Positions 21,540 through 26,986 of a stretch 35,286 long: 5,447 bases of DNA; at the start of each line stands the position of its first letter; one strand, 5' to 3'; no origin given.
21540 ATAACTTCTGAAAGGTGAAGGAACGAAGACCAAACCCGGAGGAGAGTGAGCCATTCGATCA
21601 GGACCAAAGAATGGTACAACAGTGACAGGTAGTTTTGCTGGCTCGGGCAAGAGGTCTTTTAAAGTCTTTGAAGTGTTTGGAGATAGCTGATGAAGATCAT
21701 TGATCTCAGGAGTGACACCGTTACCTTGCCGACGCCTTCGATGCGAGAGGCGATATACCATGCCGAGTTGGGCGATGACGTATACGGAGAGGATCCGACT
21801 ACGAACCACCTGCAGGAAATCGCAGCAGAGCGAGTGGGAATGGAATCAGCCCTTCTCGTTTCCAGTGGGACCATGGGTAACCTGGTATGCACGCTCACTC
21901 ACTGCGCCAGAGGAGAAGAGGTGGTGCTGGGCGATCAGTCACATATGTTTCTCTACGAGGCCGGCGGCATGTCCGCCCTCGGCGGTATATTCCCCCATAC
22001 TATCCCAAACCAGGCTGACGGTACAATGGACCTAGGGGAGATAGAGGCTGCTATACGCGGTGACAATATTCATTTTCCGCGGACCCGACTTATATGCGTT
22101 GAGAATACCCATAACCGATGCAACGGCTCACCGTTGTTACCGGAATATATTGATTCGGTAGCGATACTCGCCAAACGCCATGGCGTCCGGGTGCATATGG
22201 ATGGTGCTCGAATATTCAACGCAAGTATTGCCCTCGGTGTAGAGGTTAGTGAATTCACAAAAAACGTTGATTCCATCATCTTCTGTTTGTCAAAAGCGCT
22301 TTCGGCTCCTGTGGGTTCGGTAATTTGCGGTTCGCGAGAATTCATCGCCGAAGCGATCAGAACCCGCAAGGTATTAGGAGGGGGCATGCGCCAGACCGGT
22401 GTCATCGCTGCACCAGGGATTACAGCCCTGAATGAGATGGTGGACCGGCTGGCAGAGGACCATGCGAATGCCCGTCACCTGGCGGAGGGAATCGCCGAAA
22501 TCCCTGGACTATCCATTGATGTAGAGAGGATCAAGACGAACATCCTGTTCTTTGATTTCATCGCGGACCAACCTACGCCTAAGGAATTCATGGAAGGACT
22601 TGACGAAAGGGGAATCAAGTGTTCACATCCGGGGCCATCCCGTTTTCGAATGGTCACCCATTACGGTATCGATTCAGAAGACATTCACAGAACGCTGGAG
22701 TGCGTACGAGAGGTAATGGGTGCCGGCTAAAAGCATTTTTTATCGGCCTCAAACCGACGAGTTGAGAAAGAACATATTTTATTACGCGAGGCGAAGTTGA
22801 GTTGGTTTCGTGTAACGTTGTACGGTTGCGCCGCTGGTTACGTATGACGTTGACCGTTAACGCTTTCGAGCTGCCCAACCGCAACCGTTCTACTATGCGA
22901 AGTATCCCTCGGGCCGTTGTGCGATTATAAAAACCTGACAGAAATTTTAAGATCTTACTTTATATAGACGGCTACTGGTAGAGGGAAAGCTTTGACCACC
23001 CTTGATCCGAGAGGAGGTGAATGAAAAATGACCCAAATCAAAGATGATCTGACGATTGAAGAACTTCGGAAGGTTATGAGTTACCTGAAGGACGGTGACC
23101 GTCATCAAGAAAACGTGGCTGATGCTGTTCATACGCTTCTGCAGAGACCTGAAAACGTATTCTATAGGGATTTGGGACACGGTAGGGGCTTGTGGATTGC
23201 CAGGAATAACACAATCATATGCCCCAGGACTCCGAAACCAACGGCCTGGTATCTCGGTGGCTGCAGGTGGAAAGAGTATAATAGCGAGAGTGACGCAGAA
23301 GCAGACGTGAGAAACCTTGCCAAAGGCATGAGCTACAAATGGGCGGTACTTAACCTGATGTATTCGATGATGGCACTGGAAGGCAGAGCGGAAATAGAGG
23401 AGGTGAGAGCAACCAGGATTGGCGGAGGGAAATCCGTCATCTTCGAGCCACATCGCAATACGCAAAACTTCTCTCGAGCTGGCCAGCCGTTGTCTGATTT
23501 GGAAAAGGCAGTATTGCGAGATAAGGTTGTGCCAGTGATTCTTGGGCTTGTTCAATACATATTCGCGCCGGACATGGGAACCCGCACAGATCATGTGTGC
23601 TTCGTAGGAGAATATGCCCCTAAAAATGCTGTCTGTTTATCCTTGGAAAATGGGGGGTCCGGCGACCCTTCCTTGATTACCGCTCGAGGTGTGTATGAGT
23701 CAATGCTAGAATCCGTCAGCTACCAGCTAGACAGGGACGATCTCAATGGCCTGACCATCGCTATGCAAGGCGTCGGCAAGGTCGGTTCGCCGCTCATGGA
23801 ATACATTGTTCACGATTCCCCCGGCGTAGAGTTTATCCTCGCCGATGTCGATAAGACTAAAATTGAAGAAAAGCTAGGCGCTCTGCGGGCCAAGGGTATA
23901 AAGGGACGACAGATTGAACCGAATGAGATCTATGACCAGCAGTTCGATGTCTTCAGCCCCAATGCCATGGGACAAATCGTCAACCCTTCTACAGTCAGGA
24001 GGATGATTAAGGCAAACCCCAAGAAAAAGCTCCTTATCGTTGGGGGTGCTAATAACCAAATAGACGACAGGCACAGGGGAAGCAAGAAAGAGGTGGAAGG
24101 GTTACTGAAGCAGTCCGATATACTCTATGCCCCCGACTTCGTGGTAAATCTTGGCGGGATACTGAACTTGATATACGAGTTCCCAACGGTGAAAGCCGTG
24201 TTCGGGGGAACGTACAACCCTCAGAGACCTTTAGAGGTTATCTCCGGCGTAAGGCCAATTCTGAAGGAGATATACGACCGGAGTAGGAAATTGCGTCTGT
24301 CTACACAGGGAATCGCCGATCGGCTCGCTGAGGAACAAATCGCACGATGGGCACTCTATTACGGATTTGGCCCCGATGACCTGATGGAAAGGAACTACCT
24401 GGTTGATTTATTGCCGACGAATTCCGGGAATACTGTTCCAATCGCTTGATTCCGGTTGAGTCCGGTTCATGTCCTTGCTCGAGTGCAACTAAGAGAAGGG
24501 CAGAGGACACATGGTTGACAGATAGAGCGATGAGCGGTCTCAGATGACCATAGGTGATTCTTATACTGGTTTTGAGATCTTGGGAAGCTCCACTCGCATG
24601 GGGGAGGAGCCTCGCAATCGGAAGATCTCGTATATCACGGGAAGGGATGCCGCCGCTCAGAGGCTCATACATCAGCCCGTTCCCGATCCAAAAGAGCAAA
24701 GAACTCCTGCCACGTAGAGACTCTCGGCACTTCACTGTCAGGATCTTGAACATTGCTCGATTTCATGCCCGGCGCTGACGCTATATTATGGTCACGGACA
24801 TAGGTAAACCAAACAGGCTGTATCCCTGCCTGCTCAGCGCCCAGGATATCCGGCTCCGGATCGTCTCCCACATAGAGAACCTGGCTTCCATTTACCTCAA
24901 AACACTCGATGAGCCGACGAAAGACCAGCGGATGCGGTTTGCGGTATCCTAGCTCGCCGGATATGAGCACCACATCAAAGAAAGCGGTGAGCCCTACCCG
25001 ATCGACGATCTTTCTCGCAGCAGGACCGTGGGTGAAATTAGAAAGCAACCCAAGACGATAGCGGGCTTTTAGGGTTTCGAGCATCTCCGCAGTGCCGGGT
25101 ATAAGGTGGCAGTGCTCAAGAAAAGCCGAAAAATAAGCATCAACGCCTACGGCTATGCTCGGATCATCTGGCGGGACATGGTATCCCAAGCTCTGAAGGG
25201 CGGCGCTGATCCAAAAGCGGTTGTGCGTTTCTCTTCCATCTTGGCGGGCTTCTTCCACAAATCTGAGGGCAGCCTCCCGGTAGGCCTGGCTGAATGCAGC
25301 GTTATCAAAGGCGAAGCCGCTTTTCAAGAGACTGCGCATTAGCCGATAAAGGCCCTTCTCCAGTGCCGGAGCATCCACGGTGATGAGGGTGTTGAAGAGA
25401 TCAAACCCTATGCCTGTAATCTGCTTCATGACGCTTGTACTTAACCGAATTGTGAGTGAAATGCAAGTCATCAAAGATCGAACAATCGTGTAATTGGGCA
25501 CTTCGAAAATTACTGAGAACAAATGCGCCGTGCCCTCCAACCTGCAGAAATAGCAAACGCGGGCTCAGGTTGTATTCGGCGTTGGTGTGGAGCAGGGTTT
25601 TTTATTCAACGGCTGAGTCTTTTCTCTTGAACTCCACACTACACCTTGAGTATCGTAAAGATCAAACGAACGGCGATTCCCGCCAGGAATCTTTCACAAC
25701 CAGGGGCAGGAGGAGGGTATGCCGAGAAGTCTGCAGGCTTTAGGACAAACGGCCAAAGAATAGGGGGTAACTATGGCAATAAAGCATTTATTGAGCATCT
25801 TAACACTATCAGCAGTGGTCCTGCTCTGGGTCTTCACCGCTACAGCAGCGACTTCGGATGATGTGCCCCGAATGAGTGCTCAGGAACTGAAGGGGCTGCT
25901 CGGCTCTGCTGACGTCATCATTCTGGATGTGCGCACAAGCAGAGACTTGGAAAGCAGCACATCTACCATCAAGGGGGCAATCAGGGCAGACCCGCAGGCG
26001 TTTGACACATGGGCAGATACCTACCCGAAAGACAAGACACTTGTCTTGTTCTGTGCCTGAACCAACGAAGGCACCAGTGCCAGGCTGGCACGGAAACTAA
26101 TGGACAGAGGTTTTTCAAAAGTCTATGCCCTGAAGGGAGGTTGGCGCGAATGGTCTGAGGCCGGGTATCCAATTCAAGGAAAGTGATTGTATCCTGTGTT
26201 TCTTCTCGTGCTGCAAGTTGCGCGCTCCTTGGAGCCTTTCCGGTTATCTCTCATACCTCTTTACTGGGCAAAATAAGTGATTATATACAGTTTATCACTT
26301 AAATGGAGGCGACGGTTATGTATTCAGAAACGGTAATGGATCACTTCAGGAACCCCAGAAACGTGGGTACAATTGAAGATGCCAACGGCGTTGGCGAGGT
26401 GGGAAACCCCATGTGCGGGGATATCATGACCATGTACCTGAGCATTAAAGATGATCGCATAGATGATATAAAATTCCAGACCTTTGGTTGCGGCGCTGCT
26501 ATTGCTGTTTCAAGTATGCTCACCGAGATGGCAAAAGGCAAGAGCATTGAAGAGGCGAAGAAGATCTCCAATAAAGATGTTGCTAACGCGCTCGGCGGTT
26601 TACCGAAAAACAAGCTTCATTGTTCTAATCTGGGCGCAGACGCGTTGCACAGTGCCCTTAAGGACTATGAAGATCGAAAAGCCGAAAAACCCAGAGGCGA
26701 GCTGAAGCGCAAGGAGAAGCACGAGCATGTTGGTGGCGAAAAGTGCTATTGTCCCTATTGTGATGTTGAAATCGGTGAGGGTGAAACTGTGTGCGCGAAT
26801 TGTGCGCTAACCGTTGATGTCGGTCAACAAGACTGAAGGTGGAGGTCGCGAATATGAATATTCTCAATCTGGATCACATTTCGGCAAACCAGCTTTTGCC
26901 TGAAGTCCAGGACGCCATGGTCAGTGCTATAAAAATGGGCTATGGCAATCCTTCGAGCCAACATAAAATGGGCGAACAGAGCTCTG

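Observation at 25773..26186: Rhodanese split by an in-frame TGA exactly at the catalytic-Cys position: candidate selenocysteine recoding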

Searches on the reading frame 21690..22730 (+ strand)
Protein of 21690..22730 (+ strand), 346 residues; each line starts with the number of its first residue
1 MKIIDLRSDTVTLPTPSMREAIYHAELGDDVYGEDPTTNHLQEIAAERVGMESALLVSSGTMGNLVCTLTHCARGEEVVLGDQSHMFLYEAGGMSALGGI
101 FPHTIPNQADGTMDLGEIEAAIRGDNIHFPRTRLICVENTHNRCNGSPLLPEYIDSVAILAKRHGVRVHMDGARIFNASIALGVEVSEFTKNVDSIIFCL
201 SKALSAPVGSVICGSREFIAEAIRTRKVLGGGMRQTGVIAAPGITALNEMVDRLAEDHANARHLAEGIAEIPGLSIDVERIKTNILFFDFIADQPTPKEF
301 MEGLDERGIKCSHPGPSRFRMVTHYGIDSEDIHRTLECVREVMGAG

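Call 7: search_protein_families(library=pfam, proteins=[window:21690-22730:+], max_evalue=0.01)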
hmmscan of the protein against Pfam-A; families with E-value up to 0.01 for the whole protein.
window:21690-22730:+ (346 aa): 3 families
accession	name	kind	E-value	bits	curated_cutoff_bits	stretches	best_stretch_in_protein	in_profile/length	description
PF01212.27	Beta_elim_lyase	-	1.1e-105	353.6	27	1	5-288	1-285/288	Beta-eliminating lyase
PF00155.27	Aminotran_1_2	-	2.9e-08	33.7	19.7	1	30-336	36-358/361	Aminotransferase class I and II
PF01041.23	DegT_DnrJ_EryC1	-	0.0011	18.8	19.8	0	36-312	24-304/360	DegT/DnrJ/EryC1/StrS aminotransferase family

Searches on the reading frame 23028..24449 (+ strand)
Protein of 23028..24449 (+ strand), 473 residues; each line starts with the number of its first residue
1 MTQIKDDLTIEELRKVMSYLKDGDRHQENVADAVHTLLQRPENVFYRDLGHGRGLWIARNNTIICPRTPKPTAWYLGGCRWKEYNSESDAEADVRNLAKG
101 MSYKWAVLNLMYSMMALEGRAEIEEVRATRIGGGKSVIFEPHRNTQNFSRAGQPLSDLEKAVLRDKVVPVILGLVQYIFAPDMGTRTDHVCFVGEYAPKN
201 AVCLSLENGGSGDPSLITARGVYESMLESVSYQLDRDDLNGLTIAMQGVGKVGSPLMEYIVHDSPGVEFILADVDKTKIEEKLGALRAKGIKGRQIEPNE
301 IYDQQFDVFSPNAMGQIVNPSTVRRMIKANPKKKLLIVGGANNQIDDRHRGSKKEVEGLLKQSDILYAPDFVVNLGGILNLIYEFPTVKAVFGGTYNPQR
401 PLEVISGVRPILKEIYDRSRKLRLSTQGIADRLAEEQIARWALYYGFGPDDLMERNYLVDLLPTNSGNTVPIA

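Call 7: search_protein_families(library=pfam, proteins=[window:23028-24449:+], max_evalue=0.01)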
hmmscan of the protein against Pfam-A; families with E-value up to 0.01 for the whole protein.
window:23028-24449:+ (473 aa): 2 families
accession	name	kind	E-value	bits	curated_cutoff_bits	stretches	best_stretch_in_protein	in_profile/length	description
PF00208.27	ELFV_dehydrog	-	1.2e-08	35.4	23.4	1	209-379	1-175/241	Glutamate/Leucine/Phenylalanine/Valine dehydrogenase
PF02812.23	ELFV_dehydrog_N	-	0.0007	19.8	25.3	0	75-111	35-67/129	Glu/Leu/Phe/Val dehydrogenase, dimerisation domain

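Call 60: search_protein_families(library=ncbifam, proteins=[window:23028-24449:+], max_evalue=0.001)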
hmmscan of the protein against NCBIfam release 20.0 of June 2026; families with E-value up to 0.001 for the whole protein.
window:23028-24449:+ (473 aa): 3 families
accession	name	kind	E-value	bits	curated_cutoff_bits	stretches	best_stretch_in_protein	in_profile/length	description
NF035922.1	Trp_DH_ScyB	equivalog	1.4e-41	142.7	600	1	209-440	136-341/346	tryptophan dehydrogenase ScyB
NF041398.1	GluDhGdhB_Halo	equivalog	1.1e-05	24.6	620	1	172-380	132-342/410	glutamate dehydrogenase GdhB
NF040817.1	GdhA_Arch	equivalog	1.3e-05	24.6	750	0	206-384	179-354/419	glutamate dehydrogenase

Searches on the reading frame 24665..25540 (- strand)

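Call 7: search_protein_families(library=pfam, proteins=[window:24665-25540:-], max_evalue=0.01)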
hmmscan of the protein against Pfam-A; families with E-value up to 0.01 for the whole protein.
window:24665-25540:- (291 aa): 4 families
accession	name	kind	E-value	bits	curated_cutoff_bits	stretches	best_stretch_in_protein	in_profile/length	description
PF00702.32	Hydrolase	-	2.6e-22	80.6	26.4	1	42-239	2-191/191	haloacid dehalogenase-like hydrolase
PF13419.12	HAD_2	-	5.9e-18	66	23.8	1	128-244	61-177/178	Haloacid dehalogenase-like hydrolase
PF13242.12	Hydrolase_like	-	2.8e-08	34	22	1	199-244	2-47/75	HAD-hyrolase-like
PF05761.20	5_nucleotid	-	0.0013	18.2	28.5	0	208-236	290-318/460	5' nucleotidase family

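Call 60: search_protein_families(library=ncbifam, proteins=[window:24665-25540:-], max_evalue=0.001)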
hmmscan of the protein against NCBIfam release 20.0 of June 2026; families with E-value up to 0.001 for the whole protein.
window:24665-25540:- (291 aa): 31 families (the best 25 are shown)
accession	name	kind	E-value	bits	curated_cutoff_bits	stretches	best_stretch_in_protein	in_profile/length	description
TIGR02253.1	CTE7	subfamily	2.4e-28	99.4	169.75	1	41-254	2-203/221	TIGR02253 family HAD-type hydrolase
TIGR02254.1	YjjG_YfnB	equivalog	1.7e-24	86.6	159.9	1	120-252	75-203/223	YjjG family noncanonical pyrimidine nucleotidase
TIGR02252.1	DREG-2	subfamily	3.3e-23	82.5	155.2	1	44-244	3-203/203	HAD hydrolase, REG-2-like, family IA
NF053830.1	RUBPPhHalo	equivalog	2.1e-22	79.9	330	1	44-271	5-224/234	ribulose-1,5-bisphosphate 5-phosphatase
NF006976.0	PRK09449.1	equivalog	2e-19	70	183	1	134-250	84-200/225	pyrimidine 5'-nucleotidase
TIGR01449.2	PGP_bact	equivalog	1.7e-14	53.9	180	1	142-248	82-187/213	phosphoglycolate phosphatase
NF009695.0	PRK13222.1-2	equivalog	1.5e-13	50.8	225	1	135-252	84-200/226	phosphoglycolate phosphatase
TIGR01549.1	HAD-SF-IA-v1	subfamily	2.2e-11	44.4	23.3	1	145-239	62-149/149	HAD-IA family hydrolase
TIGR01428.1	HAD_type_II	equivalog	1.8e-10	41.2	125.4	1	138-245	84-190/197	haloacid dehalogenase type II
TIGR01454.1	AHBA_synth_RP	hypoth_equivalog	9.2e-10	38.5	246.65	1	142-247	72-176/205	AHBA synthesis associated protein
NF052576.1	PymNtasePynAStpc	equivalog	1e-09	38.4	350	1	139-256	93-211/229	pyrimidine 5'-nucleotidase PynA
NF009694.0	PRK13222.1-1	equivalog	1.1e-09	37.9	415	1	133-249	98-214/252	phosphoglycolate phosphatase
NF008018.0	PRK10748.1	equivalog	1.1e-09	37.8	225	1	134-247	99-209/238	5-amino-6-(5-phospho-D-ribitylamino)uracil phosphatase YigB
NF009697.0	PRK13222.1-4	equivalog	2.9e-09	36.6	327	1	136-248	84-196/232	phosphoglycolate phosphatase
TIGR01662.1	HAD-SF-IIIA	subfamily_domain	4.3e-08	33.4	44.6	1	146-246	26-139/141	HAD-IIIA family hydrolase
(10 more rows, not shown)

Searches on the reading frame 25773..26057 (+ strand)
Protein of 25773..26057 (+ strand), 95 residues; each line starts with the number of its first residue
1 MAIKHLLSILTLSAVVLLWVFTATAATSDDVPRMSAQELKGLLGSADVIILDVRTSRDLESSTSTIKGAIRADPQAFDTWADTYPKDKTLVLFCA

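Call 39: search_protein_families(library=ncbifam, proteins=[window:25773-26057:+], max_evalue=0.001)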
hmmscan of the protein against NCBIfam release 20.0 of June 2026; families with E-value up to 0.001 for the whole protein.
seq(95 aa): 2 families
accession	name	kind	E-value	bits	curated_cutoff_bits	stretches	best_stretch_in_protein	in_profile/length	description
NF041203.1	rhodanese_LYCAU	equivalog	1.3e-27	95.9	115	1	15-95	4-84/126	rhodanese-related (seleno)protein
NF033833.0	rhodan_ChrE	equivalog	8.8e-05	22.4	120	1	35-94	6-66/108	rhodanese family chromate resistance protein ChrE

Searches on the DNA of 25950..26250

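Call 8: search_rna_families(source=window, start=25950, end=26250, threshold=evalue, max_evalue=10, show_alignments=3)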
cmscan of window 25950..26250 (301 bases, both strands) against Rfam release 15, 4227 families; matches with E-value up to 10: 2.
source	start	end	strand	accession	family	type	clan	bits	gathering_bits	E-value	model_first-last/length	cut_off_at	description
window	26052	26228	-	RF02188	ST7-OT4_2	Gene; lncRNA;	-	17.5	55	0.47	1-172/172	no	ST7 overlapping transcript 4 conserved region 2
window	25996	26164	+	RF02156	NPPA-AS1_1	Gene; lncRNA;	-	11.8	45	5.2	1-176/176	no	NPPA antisense RNA 1 conserved region 1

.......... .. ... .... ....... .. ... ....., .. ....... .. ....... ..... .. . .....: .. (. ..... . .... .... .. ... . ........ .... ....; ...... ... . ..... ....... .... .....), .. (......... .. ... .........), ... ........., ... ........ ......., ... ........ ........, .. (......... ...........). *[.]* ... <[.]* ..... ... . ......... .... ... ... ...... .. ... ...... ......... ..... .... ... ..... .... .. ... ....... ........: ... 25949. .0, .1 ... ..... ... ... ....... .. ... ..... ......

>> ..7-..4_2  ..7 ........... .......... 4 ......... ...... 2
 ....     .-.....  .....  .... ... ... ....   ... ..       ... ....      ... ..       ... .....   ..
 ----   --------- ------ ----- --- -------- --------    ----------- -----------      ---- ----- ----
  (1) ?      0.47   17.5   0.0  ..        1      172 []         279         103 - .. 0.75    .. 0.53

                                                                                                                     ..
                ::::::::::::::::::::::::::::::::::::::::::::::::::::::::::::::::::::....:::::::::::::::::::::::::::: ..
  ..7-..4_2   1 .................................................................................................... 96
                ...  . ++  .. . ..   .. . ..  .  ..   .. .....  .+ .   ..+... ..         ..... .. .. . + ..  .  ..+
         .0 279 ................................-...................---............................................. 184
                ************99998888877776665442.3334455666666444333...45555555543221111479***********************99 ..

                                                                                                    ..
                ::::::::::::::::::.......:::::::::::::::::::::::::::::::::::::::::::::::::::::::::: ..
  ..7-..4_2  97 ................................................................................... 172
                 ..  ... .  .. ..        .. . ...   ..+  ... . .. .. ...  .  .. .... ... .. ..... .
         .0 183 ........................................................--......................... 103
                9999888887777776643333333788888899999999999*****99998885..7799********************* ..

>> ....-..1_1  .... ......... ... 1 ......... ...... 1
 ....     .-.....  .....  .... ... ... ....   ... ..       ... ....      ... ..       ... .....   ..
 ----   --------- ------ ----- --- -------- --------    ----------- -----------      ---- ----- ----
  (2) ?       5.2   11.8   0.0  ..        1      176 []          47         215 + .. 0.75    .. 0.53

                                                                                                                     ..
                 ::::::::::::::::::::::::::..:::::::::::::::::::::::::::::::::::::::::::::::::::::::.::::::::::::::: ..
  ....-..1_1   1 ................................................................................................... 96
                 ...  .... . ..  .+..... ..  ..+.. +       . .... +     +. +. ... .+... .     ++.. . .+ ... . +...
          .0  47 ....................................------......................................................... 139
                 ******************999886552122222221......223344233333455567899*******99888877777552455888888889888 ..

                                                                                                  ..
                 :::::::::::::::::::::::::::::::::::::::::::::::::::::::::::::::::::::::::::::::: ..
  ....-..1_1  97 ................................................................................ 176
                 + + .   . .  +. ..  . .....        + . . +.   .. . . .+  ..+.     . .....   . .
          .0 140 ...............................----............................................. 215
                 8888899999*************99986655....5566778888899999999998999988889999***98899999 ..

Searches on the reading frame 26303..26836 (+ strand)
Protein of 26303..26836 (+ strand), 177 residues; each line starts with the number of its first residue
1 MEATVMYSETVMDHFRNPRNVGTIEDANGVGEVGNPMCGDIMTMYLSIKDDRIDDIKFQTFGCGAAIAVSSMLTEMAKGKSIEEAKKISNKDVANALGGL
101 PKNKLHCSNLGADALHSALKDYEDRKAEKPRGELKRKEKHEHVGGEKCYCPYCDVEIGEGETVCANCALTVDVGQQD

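Call 7: search_protein_families(library=pfam, proteins=[window:26303-26836:+], max_evalue=0.01)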
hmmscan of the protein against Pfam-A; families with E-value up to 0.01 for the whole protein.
window:26303-26836:+ (177 aa): 1 family
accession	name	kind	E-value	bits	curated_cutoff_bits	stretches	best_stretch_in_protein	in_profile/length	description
PF01592.21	NifU_N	-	1.1e-50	171.5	22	1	6-127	1-125/127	NifU-like N terminal domain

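Call 60: search_protein_families(library=ncbifam, proteins=[window:26303-26836:+], max_evalue=0.001)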
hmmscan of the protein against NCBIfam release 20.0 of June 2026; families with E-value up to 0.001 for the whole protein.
window:26303-26836:+ (177 aa): 4 families
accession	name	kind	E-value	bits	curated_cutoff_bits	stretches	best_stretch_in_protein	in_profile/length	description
TIGR03419.1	NifU_clost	equivalog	2.9e-59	198.8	187.9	1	7-126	1-120/121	Fe-S cluster assembly scaffold protein NifU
TIGR02000.1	NifU_proper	equivalog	1.4e-42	146.1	273.3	1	7-126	4-125/290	Fe-S cluster assembly protein NifU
TIGR01999.1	iscU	equivalog_domain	3.3e-41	140.2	192.4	1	7-126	1-123/124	Fe-S cluster assembly scaffold IscU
TIGR01994.1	SUF_scaf_2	equivalog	2.2e-23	82.8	92.5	1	5-91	3-89/137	Fe-S cluster assembly sulfur transfer protein SufU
